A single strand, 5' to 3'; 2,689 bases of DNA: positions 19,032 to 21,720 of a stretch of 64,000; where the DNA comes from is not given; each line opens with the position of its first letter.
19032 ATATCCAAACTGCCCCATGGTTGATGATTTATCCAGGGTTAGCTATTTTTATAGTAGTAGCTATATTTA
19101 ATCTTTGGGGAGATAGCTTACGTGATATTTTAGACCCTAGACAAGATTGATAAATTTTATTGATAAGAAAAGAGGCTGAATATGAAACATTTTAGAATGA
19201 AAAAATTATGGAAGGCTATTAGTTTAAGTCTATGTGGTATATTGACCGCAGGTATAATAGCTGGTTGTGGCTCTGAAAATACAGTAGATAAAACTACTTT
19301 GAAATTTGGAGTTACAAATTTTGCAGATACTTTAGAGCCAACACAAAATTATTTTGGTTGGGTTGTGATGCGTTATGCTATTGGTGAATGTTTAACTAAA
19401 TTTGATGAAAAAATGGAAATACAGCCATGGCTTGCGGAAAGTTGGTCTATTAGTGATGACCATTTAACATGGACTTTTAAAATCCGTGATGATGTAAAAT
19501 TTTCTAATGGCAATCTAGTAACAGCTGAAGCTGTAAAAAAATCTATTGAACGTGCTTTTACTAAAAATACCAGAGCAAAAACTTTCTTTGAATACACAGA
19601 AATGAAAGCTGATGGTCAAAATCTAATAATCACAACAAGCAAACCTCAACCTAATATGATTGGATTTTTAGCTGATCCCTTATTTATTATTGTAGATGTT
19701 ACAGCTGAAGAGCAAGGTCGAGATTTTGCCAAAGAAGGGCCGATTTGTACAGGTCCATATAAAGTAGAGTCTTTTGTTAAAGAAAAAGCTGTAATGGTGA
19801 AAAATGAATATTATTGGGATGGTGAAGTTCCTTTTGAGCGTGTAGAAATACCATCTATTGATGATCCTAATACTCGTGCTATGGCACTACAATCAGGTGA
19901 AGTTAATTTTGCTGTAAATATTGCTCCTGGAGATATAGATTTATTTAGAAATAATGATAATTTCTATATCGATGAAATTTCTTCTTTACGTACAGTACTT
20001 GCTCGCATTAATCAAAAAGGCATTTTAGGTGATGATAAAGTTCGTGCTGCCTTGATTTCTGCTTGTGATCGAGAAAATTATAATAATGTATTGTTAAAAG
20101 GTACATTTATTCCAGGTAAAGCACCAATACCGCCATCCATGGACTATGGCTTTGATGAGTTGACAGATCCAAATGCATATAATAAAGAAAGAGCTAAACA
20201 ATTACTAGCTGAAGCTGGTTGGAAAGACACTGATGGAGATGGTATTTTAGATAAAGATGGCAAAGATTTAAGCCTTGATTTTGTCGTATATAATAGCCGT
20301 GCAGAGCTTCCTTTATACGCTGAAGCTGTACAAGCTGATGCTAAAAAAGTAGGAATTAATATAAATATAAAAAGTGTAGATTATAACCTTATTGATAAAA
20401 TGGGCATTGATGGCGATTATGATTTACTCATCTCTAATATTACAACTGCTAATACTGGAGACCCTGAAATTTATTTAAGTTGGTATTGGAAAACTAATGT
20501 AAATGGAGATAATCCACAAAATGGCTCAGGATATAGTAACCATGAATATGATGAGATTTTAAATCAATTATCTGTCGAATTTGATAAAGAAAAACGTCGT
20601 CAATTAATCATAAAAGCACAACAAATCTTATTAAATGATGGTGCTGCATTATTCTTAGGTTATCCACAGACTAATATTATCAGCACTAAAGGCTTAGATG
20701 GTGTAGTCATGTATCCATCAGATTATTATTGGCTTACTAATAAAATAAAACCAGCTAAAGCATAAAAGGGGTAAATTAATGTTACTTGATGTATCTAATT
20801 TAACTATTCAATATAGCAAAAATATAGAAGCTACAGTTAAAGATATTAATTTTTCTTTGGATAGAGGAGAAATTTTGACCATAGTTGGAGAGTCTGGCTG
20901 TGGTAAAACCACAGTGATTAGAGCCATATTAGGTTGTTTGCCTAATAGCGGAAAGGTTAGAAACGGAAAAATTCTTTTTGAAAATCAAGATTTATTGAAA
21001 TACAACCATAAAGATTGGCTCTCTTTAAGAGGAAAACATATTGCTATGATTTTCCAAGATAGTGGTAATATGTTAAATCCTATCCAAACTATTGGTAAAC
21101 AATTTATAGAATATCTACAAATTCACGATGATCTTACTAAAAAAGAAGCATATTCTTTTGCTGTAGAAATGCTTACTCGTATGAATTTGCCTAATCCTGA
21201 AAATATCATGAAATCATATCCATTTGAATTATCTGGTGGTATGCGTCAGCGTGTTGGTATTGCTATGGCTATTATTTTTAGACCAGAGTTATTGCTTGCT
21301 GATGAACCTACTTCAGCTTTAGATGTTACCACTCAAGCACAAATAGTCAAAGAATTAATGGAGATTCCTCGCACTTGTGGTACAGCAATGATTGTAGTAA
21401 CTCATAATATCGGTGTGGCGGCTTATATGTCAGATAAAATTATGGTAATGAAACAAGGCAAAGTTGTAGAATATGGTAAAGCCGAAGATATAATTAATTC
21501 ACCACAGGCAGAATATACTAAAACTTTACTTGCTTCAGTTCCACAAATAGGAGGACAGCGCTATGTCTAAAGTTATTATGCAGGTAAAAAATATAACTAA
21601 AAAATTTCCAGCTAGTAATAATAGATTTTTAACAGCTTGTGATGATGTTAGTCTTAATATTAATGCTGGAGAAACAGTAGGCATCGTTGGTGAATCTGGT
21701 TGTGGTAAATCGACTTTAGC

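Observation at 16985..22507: Cobalamin riboswitch controls an Opp/Nik-family ABC transporter, which is probably a cobalt/nickel or corrinoid-related importer rather than an oligopeptide importer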

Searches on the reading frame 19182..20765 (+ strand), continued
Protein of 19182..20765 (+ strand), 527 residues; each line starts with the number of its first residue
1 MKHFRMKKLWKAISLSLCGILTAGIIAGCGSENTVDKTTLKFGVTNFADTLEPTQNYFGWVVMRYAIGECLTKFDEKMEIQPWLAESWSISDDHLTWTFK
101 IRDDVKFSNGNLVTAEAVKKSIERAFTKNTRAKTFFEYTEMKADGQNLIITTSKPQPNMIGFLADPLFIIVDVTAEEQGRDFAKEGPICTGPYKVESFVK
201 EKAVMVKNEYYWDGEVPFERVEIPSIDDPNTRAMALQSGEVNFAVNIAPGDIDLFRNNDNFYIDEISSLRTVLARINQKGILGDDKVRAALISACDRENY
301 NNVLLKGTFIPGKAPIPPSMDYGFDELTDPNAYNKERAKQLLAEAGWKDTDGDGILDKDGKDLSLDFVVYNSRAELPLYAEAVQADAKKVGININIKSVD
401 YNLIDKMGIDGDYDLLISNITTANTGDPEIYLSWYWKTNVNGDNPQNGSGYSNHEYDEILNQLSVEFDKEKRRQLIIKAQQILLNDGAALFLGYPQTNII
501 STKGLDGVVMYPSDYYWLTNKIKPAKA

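Call 63: find_encoding_contigs(protein=P0113, flank=10000, max_places=1)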
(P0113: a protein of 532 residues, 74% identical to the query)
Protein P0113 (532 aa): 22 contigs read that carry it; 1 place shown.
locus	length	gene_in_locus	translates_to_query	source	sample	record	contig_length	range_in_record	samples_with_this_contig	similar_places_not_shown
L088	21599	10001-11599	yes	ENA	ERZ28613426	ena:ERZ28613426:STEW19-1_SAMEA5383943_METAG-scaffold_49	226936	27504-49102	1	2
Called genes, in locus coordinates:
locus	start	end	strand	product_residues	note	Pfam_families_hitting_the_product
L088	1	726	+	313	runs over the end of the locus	PF19300:BPD_transp_1_N, PF00528:BPD_transp_1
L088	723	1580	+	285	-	PF00528:BPD_transp_1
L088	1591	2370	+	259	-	PF00005:ABC_tran, PF13304:AAA_21 (weak)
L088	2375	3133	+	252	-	PF00005:ABC_tran, PF13401:AAA_22 (weak), PF07728:AAA_5 (faint), PF13304:AAA_21 (faint)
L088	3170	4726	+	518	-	PF00496:SBP_bac_5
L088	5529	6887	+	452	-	PF01554:MatE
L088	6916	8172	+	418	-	PF00395:SLH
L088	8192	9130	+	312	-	PF19300:BPD_transp_1_N, PF00528:BPD_transp_1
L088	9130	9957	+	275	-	PF12911:OppC_N (weak), PF00528:BPD_transp_1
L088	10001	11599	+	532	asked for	PF00496:SBP_bac_5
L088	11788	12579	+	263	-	PF09818:ABC_ATPase (faint), PF00005:ABC_tran, PF02463:SMC_N, PF13304:AAA_21 (faint), PF08352:oligo_HPY (weak)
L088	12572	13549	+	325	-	PF00005:ABC_tran, PF02463:SMC_N (faint), PF13401:AAA_22 (weak), PF08352:oligo_HPY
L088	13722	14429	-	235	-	PF02581:TMP-TENI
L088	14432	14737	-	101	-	PF01910:Thiamine_BP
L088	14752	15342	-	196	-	PF02110:HK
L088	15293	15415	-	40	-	-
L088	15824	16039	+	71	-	-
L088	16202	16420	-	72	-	PF12728:HTH_17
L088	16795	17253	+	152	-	PF21983:NikA-like, PF19807:DUF6290 (weak)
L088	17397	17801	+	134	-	PF03432:Relaxase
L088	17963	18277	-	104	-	-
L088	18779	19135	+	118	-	PF00903:Glyoxalase, PF12681:Glyoxalase_2 (weak), PF18029:Glyoxalase_6 (faint)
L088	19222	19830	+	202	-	PF00702:Hydrolase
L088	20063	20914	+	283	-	PF09297:Zn_ribbon_NUD, PF00293:NUDIX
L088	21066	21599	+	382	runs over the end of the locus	PF00248:Aldo_ket_red, PF13534:Fer4_17 (weak)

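Call 72: predict_structure(alignment_id=A1)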
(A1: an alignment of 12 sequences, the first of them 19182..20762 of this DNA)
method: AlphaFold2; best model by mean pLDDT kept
length: 527 residues; sequences in the alignment: 12
mean_pLDDT: 53.9   pTM: 0.47
mean pLDDT of the five models: 53.9, 51.4, 50.1, 48.6, 48.2
residues with pLDDT >= 90: 20; 70-90: 115; 50-70: 146; < 50: 246
segments of 3 or more residues with pLDDT < 50: 1-37, 43-81, 129-135, 161-168, 226-231, 233-235, 237-239, 242-274, 304-325, 401-411, 419-452, 489-527
pLDDT, mean of each block of 10 residues (from residue 1): 38 35 28 41 40 30 32 30 68 85 81 85 60 56 89 66 47 73 59 63 67 59 51 49 41 41 34 56 76 67 42 28 48 79 90 86 80 57 81 78 38 57 33 37 34 56 54 56 54 33 26 25 28
secondary structure, 60 per line:
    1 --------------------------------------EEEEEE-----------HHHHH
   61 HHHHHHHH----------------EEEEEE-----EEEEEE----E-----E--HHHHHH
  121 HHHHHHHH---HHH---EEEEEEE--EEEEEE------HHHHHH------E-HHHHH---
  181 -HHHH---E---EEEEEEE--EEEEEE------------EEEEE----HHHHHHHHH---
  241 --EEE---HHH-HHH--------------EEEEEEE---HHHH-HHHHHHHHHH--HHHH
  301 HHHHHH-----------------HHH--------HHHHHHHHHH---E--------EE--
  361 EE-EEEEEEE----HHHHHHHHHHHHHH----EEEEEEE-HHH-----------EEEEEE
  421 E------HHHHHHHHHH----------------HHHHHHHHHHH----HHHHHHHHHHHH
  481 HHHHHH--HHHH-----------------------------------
elements in order: E39-44 H56-68 E85-90 E96-101 H115-128 E138-144 E147-152 H159-164 H173-177 H182-185 E193-199 E202-207 E220-224 H229-237 E243-245 E270-276 H280-283 H285-294 H297-306 H335-344 E364-370 H375-388 E393-399 E415-421 H428-437 H454-464 H469-486 H489-492

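Call 73: search_protein_families(library=pfam, proteins=[L022:754-1446:-, L022:92-616:-, L001:1371-2063:+, L001:2080-3090:+, L001:3105-3635:+, L001:9435-10337:+, L012:10763-12199:+, L047:10456-11415:+, L046:8285-9811:+, L076:4252-7224:+], max_evalue=0.000001)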
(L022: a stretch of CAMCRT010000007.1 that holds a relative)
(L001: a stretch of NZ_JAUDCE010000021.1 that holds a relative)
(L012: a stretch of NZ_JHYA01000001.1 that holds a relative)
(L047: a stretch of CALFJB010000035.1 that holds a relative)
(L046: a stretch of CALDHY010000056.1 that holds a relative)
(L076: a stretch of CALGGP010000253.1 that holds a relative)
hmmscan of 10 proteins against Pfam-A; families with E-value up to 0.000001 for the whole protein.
L022:754-1446:- (230 aa): 0 families

L022:92-616:- (174 aa): 0 families

L001:1371-2063:+ (230 aa): 1 family
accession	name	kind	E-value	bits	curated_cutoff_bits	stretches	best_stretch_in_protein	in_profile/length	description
PF02492.25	cobW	-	1.4e-12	48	20.7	1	7-166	4-179/180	CobW/HypB/UreG, nucleotide-binding domain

L001:2080-3090:+ (336 aa): 1 family
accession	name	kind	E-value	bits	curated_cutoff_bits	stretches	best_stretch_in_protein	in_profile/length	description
PF00005.33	ABC_tran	-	5.8e-18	66.3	25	1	100-250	2-134/137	ABC transporter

L001:3105-3635:+ (176 aa): 0 families

L001:9435-10337:+ (300 aa): 2 families
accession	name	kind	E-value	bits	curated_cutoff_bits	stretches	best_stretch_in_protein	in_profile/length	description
PF00126.33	HTH_1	-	3.6e-21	75.3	26.6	1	3-62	1-60/60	Bacterial regulatory helix-turn-helix protein, lysR family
PF03466.25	LysR_substrate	-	1.6e-09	37.9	28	1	115-298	35-206/209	LysR substrate binding domain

L012:10763-12199:+ (478 aa): 1 family
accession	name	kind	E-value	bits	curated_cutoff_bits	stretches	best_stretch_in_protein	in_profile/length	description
PF02554.20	CstA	-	1.9e-51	175.9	27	3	3-156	5-161/560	Carbon starvation protein CstA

L047:10456-11415:+ (319 aa): 1 family
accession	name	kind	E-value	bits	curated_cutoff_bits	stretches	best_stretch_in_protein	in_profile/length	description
PF00145.23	DNA_methylase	-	2.6e-69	234.6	22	1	6-307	1-322/324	C-5 cytosine-specific DNA methylase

L046:8285-9811:+ (508 aa): 0 families

L076:4252-7224:+ (990 aa): 2 families
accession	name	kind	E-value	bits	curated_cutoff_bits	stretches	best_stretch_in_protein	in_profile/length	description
PF02384.22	N6_Mtase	-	2e-32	113.2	20.4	1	302-558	3-266/311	N-6 DNA Methylase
PF01420.25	Methylase_S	-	2.3e-24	86.9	22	2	832-983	2-163/168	Type I restriction modification DNA specificity domain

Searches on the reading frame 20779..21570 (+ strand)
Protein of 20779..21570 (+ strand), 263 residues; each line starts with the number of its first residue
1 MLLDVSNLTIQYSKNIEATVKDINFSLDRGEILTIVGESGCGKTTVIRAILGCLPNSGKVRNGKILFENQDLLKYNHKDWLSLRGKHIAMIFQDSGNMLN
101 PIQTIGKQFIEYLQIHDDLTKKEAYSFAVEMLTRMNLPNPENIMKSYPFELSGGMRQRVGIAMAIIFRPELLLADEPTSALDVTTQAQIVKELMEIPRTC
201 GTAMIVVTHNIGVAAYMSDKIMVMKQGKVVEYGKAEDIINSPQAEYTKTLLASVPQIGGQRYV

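Call 4: search_protein_families(library=ncbifam, proteins=[window:20779-21570:+])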
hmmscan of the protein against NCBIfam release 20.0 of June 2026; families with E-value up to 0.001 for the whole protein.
window:20779-21570:+ (263 aa): 192 families (the best 25 are shown)
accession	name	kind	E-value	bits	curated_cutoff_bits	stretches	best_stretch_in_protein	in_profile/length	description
NF007010.1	PRK09473.1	subfamily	5.8e-77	258.5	575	1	2-258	1-258/318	oligopeptide ABC transporter ATP-binding protein OppD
TIGR02770.1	nickel_nikD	equivalog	2.7e-76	256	318.7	1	20-252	2-227/230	nickel import ATP-binding protein NikD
NF047576.1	opine_ATP_CntF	equivalog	2.7e-75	253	385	1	2-254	2-253/264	staphylopine uptake ABC transporter ATP-binding protein CntF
NF047578.1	opine_ATP_CntD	equivalog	5.4e-75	252.1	380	1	2-255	2-254/266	staphylopine uptake ABC transporter ATP-binding protein CntD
NF008246.0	PRK11022.1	equivalog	4e-70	236.5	541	1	2-257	3-260/326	dipeptide ABC transporter ATP-binding protein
NF043079.1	MMSYN1_0167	equivalog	5.7e-69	233.3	740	2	76-259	296-479/561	oligopeptide ABC transporter ATP-binding protein OppD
NF007613.0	PRK10261.1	equivalog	1.2e-67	228.8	1077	1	2-259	12-277/623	glutathione ABC transporter ATP-binding protein GsiA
NF011713.0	PRK15134.1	equivalog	8.9e-66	222.6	834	1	2-256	5-262/529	microcin C ABC transporter ATP-binding protein YejF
NF011659.0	PRK15079.1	equivalog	2.9e-58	197.2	540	1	10-255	31-269/334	murein tripeptide/oligopeptide ABC transporter ATP binding protein OppF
NF008453.0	PRK11308.1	subfamily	3.3e-58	197.5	408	1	18-258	36-269/334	dipeptide ABC transporter ATP-binding protein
NF011674.0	PRK15093.1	equivalog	1.8e-50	172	627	1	2-258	3-266/330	putrescine export ABC transporter ATP-binding protein SapD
NF043071.1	DppF_dipep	equivalog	5.6e-49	167.3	660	1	19-258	38-270/331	dipeptide ABC transporter ATP-binding subunit DppF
NF043078.1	MMSYN1_0168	equivalog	9.6e-49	166.5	800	2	145-256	488-599/649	oligopeptide ABC transporter ATP-binding protein OppF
TIGR02769.1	nickel_nikE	equivalog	3.4e-47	161.1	332.55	1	13-254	20-253/265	nickel import ATP-binding protein NikE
TIGR01186.1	proV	subfamily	3.6e-46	157.9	326.6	1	18-254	7-233/363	betaine/proline/choline family ABC transporter ATP-binding protein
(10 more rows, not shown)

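Call 5: search_protein_families(library=pfam, proteins=[window:20779-21570:+])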
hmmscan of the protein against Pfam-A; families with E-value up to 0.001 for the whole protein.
window:20779-21570:+ (263 aa): 7 families
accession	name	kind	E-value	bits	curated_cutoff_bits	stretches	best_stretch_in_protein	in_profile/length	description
PF00005.33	ABC_tran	-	2.1e-30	106.5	25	1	20-179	1-137/137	ABC transporter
PF13304.12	AAA_21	-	4.1e-08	34.1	27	1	148-213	235-302/304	AAA domain, putative AbiEii toxin, Type IV TA system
PF02463.25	SMC_N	-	1.2e-07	31.9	40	1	6-226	3-214/220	RecF/RecN/SMC N terminal domain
PF08352.17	oligo_HPY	-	4.8e-06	27.3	27.1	1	230-259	1-30/65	Oligopeptide/dipeptide transporter, C-terminal region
PF13476.12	AAA_23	-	2e-05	25.7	27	1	21-73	13-64/201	AAA domain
PF09818.15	ABC_ATPase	-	0.00013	21.5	23.2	0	136-243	143-266/283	P-loop domain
PF13401.12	AAA_22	-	0.00019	22.2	27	1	30-61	5-33/130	AAA domain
